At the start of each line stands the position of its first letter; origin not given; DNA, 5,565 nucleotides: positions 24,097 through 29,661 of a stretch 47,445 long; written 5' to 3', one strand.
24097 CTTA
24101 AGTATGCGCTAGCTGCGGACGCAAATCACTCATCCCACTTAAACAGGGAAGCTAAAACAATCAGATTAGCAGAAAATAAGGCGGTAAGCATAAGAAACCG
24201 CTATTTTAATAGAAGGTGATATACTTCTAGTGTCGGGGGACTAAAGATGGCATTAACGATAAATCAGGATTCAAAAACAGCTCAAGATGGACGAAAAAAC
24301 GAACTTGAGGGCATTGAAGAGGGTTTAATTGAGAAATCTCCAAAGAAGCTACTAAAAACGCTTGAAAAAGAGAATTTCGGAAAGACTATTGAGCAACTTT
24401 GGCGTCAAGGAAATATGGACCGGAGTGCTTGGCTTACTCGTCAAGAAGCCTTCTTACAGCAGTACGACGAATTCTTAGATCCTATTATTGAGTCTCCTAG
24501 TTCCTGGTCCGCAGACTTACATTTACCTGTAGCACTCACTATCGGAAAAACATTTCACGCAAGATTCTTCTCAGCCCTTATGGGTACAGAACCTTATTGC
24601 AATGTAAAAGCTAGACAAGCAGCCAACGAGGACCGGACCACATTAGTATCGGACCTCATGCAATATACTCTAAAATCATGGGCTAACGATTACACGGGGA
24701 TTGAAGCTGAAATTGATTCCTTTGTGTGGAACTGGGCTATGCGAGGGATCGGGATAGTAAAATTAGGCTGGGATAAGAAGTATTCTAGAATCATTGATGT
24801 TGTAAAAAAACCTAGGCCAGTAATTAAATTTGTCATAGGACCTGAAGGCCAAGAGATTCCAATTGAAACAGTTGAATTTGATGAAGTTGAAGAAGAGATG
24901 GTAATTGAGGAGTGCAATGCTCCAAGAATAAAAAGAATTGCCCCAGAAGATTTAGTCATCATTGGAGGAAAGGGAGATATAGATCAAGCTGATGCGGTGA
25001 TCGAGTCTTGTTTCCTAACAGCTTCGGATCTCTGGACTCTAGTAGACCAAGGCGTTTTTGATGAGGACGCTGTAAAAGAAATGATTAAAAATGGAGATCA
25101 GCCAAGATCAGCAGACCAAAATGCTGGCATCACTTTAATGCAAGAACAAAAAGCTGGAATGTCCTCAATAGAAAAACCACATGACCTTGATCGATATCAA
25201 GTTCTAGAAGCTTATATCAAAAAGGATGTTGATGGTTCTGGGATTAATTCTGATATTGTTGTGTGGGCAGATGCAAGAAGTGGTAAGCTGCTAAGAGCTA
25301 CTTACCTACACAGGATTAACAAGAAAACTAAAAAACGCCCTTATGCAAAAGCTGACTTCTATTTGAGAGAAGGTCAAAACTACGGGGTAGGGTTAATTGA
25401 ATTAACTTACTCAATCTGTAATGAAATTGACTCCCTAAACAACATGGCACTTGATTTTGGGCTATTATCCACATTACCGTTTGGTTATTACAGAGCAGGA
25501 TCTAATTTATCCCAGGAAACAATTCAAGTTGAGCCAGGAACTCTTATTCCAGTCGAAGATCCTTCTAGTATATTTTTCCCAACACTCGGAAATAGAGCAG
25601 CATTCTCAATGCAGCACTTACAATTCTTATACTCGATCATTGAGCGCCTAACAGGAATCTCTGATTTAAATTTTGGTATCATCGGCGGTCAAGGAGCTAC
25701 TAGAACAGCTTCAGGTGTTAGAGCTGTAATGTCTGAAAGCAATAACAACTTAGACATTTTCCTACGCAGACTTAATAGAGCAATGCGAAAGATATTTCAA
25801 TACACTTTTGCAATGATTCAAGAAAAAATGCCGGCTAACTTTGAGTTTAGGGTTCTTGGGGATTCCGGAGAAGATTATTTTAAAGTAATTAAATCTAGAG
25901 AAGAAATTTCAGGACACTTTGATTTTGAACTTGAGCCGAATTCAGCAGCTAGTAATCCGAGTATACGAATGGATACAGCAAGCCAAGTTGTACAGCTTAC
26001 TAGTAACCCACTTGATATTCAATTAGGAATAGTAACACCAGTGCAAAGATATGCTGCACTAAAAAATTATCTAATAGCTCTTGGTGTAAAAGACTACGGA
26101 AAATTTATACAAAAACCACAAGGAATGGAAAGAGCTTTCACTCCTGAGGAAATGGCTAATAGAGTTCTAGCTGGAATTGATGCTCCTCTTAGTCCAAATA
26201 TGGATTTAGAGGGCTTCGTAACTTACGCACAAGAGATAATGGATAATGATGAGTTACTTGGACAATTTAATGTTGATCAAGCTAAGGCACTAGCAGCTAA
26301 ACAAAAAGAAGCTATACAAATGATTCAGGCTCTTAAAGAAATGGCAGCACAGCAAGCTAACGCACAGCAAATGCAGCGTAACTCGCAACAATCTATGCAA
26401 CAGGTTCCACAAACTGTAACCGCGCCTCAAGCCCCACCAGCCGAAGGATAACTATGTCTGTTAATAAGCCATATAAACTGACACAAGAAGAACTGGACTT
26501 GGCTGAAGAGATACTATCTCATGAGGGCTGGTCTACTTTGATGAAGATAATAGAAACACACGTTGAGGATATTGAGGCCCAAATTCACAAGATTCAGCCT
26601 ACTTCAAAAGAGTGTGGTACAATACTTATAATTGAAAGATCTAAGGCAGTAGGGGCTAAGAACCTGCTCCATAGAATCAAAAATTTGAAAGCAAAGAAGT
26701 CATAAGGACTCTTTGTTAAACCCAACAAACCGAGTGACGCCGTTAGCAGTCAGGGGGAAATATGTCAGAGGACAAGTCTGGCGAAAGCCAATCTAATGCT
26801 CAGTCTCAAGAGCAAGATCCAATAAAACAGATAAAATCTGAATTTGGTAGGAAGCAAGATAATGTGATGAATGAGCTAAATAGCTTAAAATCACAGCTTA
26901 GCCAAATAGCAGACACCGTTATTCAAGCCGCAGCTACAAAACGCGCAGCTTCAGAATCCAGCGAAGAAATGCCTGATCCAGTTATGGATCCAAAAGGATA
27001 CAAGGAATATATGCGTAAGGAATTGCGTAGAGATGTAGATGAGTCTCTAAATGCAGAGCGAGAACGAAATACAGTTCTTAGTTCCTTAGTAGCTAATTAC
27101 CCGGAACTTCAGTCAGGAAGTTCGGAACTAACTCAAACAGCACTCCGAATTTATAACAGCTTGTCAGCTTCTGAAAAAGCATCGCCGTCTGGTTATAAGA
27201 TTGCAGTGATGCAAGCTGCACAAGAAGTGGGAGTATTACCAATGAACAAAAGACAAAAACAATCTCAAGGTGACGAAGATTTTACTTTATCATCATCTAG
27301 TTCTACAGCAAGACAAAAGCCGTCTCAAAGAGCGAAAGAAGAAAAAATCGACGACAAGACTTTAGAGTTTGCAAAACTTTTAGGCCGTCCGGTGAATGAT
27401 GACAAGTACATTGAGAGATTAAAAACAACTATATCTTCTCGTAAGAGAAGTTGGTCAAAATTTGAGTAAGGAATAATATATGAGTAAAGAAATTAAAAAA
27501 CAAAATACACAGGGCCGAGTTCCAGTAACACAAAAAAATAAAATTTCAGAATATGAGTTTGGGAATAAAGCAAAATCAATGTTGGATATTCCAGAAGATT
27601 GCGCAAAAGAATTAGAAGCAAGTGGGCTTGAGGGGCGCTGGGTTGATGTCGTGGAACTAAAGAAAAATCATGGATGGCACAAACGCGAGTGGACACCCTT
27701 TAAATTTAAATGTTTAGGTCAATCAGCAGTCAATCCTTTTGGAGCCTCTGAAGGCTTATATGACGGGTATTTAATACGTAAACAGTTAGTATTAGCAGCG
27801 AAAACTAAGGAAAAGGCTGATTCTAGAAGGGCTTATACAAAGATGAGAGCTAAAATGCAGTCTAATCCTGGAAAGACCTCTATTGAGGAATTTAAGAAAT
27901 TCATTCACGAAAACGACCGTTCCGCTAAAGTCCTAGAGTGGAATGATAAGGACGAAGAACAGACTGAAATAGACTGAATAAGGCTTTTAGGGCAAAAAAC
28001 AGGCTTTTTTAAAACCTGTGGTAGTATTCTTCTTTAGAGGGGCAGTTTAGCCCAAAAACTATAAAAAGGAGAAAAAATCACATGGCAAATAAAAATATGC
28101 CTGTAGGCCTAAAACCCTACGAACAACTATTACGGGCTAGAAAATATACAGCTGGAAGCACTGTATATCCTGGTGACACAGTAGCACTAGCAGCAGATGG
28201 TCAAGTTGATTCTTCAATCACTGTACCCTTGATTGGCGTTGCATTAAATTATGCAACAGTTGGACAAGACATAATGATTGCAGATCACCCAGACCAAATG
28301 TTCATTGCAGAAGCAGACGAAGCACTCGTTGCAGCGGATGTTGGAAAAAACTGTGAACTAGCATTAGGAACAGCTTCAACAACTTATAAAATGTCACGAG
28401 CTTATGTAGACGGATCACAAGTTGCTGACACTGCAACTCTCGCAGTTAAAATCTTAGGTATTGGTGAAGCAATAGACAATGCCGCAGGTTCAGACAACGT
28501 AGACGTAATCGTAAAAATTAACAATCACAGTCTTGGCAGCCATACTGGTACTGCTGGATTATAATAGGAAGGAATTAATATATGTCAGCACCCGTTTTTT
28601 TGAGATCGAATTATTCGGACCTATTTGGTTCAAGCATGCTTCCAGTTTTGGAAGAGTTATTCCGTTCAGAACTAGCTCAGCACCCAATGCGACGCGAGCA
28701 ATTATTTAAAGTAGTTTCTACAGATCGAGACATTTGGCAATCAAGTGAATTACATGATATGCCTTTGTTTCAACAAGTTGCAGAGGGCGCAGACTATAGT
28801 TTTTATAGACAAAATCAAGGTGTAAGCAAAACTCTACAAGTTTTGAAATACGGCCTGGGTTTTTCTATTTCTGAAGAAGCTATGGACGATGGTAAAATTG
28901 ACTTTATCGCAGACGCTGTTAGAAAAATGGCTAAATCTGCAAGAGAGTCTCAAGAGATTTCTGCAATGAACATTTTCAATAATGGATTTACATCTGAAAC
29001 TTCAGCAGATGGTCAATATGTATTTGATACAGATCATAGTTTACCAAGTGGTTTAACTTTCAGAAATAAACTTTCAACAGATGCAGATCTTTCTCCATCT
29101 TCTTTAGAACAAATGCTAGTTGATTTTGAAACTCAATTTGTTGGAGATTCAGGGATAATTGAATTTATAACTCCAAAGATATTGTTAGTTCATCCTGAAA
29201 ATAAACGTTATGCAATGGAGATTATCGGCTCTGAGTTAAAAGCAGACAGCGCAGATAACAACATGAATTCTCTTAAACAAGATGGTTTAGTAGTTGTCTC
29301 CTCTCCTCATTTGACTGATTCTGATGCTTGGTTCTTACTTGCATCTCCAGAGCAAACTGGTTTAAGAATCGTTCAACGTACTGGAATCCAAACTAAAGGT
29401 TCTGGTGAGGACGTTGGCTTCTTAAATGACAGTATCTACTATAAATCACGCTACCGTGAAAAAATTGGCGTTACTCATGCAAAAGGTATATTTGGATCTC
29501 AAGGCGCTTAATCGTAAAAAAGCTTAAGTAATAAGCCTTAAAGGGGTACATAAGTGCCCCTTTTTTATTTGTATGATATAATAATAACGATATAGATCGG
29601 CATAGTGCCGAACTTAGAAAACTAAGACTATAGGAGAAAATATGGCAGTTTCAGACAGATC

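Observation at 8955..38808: Strand-polar 13-mer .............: nine exact copies, all on the sense strand, with orientation flipping at the divergent region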

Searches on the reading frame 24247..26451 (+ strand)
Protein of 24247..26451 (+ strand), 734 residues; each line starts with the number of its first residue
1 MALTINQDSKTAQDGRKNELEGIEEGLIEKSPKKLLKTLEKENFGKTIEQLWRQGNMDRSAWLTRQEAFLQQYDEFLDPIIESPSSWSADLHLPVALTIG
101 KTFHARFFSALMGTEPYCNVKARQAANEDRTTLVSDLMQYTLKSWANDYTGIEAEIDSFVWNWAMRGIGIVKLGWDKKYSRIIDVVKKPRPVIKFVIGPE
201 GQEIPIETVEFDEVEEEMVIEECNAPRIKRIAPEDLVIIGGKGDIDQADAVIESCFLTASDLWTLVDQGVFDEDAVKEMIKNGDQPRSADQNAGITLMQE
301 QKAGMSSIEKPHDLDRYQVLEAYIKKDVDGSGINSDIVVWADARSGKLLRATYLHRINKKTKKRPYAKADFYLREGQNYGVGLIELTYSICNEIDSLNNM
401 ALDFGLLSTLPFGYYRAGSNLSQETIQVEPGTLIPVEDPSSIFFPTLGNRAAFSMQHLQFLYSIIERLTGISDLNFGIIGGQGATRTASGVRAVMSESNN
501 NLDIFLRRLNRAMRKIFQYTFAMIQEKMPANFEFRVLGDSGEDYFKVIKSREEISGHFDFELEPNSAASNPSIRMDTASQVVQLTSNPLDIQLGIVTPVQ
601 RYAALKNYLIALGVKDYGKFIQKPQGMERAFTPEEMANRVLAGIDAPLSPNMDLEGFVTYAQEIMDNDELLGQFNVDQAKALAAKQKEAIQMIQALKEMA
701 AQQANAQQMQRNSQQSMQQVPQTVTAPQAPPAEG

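Call 9: search_protein_families(library=phrogs, proteins=[window:24247-26451:+])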
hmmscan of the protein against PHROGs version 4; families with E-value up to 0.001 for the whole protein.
window:24247-26451:+ (734 aa): 2 families
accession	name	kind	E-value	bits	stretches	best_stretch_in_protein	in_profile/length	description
phrog_1216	-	head and packaging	9.2e-36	124.6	1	122-719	94-672/714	portal protein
phrog_332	-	connector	2.8e-21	76.5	1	65-726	35-538/560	head-tail adaptor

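Call 11: search_dna_similar(query=window:24247-26451:+, collection=phages, mode=protein, max_rows=25)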
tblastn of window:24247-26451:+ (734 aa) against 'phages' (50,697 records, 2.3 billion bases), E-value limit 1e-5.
Records with a match: 8; places in all: 8; records where one place covers at least 80% of the query: 2.
Best place of each record, by identity: <60% 8.
By first word of the organism name: Caudoviricetes 6; Pelagibacter 1; phage 1.
By host as written in the record: - 5; Candidatus Pelagibacter sp. HTCC1062 1; unknown 1; Methanomicrobiales 1.
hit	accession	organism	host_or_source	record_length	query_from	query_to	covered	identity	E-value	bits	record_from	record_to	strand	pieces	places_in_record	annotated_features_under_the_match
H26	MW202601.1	Caudoviricetes sp.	Manatee Spring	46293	33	674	87%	37.6%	1e-136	451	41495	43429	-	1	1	head to tail connecting protein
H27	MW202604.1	Caudoviricetes sp.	Manatee Spring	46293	33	674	87%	37.6%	1e-136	451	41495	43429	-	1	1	head to tail connecting protein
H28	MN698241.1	Pelagibacter phage HTVC027P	Candidatus Pelagibacter sp. HTCC1062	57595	42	625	80%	20.4%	1e-9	68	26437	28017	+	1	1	hypothetical protein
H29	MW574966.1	phage 023Pt_psg01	unknown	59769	84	616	73%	20.2%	3e-6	57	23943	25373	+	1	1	head to tail connecting protein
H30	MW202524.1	Caudoviricetes sp.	Manatee Spring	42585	224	558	46%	21.9%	2e-8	64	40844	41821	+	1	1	portal protein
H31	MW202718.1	Caudoviricetes sp.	Manatee Spring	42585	224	558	46%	21.9%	2e-8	64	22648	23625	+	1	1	portal protein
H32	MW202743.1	Caudoviricetes sp.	Manatee Spring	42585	224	558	46%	21.9%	2e-8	64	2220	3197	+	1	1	portal protein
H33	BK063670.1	Caudoviricetes sp. vir526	Methanomicrobiales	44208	315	493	24%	30.1%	2e-10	71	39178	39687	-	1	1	portal protein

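Call 12: find_related_loci(query=window:24247-26451:+, collection=viral_contigs, flank=10000)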
Query window:24247-26451:+ (734 aa) in viral_contigs; peptide patterns used: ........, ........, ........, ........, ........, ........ (x = any residue, [..] = any of these).
12 stretches matched a pattern; 3 encode a relative of the query (tblastn E <= 1e-3); 3 distinct loci.
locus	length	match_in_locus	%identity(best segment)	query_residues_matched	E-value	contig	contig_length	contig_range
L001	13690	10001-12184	83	1-730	0e+0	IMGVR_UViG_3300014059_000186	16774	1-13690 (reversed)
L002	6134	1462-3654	81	1-732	0e+0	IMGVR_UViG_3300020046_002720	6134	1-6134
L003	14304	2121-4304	77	1-734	0e+0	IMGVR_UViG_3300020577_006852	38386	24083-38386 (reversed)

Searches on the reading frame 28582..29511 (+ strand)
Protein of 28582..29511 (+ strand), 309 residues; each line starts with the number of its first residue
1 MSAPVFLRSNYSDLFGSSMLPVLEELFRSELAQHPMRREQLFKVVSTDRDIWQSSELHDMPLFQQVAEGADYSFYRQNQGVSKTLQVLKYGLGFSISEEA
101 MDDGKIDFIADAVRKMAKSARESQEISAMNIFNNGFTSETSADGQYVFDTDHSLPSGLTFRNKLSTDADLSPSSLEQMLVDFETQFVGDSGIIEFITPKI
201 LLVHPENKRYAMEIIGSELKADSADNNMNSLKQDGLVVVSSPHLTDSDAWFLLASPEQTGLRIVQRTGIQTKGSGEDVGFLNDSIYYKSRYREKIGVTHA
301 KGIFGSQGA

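Call 9: search_protein_families(library=phrogs, proteins=[window:28582-29511:+])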
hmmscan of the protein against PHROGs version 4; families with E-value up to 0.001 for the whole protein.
window:28582-29511:+ (309 aa): 5 families
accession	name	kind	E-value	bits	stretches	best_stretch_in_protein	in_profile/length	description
phrog_133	-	head and packaging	6e-23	82.3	1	12-308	380-667/668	head maturation protease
phrog_371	-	head and packaging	8.5e-17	62.4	1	23-308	16-233/303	major head protein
phrog_4523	-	head and packaging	2.2e-15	57.4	1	56-259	403-593/644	major head and protease protein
phrog_1650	-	head and packaging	1.3e-11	45.3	1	64-252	74-247/300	major head protein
phrog_544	-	head and packaging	0.00059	20.3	0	64-133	61-129/282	major head protein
